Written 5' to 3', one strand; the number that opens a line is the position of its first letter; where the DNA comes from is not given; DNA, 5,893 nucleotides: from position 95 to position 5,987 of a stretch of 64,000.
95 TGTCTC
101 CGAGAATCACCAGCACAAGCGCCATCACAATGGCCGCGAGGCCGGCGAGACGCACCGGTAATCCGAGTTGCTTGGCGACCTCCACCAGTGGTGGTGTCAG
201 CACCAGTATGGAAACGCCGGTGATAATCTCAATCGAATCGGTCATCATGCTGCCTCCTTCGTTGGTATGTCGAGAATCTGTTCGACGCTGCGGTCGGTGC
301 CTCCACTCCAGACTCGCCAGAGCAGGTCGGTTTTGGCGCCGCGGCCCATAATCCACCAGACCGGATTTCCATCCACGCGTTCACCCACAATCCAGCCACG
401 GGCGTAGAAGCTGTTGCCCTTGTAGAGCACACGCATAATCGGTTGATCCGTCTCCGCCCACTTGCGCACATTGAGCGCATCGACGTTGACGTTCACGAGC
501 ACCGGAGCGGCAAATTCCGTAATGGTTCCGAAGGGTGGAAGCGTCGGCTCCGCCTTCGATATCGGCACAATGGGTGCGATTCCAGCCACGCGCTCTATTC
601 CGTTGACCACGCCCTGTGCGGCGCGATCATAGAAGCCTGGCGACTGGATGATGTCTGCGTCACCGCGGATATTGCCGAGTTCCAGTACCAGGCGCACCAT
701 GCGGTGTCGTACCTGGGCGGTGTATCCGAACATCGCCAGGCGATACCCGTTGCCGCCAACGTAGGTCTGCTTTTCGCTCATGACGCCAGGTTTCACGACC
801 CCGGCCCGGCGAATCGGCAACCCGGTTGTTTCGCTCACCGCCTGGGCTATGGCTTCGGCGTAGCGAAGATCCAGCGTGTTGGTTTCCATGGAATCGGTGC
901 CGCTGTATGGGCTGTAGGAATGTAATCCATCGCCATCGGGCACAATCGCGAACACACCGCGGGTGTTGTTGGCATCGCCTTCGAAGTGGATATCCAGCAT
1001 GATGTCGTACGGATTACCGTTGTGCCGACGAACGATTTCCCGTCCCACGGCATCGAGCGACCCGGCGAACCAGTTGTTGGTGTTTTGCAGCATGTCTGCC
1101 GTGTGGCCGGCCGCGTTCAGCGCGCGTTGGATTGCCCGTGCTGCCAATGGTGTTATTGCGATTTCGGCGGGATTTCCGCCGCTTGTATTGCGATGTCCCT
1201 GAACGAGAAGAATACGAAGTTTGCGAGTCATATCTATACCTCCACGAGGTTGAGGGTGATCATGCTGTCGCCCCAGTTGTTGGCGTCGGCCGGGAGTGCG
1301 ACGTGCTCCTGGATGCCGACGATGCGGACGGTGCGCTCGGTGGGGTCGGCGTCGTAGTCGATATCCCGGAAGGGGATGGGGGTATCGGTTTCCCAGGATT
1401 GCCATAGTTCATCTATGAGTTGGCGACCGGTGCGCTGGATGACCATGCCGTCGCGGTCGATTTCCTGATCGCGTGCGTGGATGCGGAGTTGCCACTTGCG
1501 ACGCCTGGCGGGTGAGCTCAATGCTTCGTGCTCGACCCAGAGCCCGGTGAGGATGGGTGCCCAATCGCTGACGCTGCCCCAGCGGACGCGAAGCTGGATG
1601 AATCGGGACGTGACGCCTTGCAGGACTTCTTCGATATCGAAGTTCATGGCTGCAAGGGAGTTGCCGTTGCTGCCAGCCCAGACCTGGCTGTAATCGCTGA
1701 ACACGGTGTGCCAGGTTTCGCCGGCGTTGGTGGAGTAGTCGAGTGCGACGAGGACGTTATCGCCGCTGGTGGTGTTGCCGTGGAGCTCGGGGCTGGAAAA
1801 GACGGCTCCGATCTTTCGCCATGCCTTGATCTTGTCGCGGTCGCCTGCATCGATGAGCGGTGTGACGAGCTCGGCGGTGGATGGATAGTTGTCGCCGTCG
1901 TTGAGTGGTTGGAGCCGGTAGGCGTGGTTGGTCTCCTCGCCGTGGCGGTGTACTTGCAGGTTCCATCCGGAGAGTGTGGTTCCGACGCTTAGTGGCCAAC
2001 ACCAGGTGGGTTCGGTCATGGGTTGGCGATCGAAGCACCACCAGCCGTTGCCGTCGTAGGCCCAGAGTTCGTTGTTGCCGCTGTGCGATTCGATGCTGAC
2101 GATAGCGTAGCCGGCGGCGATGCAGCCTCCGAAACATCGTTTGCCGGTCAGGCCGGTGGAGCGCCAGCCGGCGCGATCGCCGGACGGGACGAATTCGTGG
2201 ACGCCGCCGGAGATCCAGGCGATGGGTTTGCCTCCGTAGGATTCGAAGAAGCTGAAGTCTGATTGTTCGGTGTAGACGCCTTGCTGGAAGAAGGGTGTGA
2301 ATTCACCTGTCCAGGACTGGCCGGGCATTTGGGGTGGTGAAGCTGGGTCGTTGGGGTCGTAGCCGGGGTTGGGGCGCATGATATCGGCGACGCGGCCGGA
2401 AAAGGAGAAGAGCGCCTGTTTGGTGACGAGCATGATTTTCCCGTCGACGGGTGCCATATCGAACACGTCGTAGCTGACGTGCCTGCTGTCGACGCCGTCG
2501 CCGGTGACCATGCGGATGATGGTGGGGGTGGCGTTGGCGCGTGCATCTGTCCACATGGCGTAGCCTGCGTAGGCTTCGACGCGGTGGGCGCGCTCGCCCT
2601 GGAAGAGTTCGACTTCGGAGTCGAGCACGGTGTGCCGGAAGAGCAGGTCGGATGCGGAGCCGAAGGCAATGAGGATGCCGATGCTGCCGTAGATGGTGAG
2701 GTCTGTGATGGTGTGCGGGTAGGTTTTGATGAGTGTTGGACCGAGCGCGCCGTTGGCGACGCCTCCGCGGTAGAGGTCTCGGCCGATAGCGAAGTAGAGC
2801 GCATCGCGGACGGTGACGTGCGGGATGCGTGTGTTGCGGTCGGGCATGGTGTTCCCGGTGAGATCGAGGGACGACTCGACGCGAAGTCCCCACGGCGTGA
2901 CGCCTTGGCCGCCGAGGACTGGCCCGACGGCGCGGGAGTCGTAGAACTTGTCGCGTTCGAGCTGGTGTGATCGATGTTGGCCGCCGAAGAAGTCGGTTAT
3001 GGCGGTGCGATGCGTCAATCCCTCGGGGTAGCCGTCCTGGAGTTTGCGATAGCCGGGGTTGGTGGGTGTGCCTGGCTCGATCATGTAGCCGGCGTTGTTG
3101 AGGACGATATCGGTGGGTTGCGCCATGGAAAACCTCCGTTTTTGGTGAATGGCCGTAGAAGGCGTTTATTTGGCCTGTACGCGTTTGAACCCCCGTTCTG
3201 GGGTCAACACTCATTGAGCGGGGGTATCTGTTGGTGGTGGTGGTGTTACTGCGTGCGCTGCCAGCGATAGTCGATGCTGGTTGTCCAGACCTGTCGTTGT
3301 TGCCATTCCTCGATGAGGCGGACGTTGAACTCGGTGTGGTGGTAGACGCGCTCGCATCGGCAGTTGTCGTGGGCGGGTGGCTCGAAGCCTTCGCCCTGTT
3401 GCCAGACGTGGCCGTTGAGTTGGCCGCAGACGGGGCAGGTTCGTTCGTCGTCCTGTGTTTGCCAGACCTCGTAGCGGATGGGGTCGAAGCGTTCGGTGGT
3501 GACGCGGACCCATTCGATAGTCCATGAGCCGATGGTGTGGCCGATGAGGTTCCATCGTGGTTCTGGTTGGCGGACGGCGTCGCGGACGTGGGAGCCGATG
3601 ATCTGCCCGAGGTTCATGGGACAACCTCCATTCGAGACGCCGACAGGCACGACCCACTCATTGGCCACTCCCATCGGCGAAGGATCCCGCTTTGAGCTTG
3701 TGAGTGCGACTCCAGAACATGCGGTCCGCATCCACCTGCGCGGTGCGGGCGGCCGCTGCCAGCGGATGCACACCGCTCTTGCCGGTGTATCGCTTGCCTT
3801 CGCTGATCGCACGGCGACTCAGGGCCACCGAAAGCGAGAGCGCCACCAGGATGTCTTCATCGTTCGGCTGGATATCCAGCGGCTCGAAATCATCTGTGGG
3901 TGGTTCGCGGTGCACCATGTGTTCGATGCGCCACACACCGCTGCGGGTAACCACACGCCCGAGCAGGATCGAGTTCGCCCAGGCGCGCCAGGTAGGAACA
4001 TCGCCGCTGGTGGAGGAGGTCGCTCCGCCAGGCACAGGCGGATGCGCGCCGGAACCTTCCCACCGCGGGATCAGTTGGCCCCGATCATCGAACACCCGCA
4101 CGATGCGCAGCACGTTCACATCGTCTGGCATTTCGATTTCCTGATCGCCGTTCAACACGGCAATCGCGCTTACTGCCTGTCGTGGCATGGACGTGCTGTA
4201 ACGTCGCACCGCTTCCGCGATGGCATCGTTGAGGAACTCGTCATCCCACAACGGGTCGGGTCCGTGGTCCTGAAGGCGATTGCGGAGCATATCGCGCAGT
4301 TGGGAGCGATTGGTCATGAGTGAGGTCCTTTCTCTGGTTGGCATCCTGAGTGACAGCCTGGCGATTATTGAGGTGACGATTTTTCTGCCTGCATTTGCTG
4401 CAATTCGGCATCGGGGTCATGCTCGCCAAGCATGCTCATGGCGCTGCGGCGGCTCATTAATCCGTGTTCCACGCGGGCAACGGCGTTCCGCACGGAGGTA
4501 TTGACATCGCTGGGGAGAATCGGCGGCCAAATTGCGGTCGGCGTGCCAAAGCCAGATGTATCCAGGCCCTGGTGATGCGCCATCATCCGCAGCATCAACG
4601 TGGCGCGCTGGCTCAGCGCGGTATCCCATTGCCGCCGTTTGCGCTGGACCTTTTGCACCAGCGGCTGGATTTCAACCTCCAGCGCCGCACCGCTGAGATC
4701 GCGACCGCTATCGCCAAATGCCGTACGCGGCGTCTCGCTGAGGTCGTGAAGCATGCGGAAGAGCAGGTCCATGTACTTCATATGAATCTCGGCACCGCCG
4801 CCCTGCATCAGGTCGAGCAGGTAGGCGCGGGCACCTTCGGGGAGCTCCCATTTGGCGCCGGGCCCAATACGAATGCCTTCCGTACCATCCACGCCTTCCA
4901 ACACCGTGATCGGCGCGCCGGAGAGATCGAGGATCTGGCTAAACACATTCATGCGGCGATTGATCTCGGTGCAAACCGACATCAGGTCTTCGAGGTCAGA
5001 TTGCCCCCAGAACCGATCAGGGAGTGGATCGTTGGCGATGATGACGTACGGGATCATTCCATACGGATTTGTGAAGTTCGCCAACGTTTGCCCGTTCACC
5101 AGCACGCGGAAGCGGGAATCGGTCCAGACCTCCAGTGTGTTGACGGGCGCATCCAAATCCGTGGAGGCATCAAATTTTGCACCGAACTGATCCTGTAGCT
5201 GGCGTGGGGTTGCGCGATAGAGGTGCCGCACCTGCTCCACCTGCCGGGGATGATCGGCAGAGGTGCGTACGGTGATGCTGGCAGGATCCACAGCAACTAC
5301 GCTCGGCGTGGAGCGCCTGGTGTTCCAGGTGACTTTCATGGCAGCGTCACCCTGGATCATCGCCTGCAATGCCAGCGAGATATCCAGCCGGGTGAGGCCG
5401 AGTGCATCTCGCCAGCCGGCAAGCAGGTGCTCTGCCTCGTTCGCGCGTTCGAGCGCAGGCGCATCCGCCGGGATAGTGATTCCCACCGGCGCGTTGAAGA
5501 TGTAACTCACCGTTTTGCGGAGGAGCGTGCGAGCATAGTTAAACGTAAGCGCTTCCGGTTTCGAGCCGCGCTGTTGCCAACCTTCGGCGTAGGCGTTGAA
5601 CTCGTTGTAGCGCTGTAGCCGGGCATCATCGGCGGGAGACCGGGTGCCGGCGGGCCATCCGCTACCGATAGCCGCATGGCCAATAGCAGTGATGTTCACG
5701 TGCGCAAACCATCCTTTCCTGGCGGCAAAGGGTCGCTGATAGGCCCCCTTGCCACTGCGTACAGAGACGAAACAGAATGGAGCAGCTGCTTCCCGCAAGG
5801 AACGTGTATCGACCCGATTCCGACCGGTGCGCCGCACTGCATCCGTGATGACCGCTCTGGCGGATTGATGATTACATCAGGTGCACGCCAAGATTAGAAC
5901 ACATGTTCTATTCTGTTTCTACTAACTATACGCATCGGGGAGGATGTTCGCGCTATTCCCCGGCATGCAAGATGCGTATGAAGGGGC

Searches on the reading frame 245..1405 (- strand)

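Call 62: search_protein_families(library=phrogs, proteins=[window:245-1405:-], max_evalue=0.001)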
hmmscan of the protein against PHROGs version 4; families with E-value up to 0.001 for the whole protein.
window:245-1405:- (386 aa): 1 family
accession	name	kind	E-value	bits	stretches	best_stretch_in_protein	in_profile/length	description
phrog_435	-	lysis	2.7e-05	24.4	1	63-201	113-233/556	endolysin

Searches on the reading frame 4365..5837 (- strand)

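Call 10: search_protein_families(library=pfam, proteins=[window:4365-5837:-], max_evalue=0.01)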
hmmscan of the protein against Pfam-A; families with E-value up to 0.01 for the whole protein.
window:4365-5837:- (490 aa): 2 families
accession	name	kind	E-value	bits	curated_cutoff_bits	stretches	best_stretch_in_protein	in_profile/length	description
PF05133.19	SPP1_portal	-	4e-15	56.1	25.5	1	74-487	12-411/416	Phage portal protein, SPP1 Gp6-like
PF13264.11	DUF4055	-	0.0012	19.5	25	1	282-343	2-67/140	Domain of unknown function (DUF4055)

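Call 60: search_protein_families(library=phrogs, proteins=[window:4365-5837:-], max_evalue=0.001)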
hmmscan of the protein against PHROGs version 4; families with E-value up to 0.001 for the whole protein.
window:4365-5837:- (490 aa): 5 families
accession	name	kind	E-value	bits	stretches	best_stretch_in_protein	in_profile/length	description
phrog_64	-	head and packaging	1.7e-31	110.3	1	76-487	92-496/547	portal protein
phrog_104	-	head and packaging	3.9e-16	59.8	1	156-486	139-465/550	portal protein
phrog_332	-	connector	2.7e-10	40.3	1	157-335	132-335/560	head-tail adaptor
phrog_145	-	head and packaging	2.1e-05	24.5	1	168-356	140-335/493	portal protein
phrog_533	-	head and packaging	0.00052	19.7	0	352-487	341-477/495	portal protein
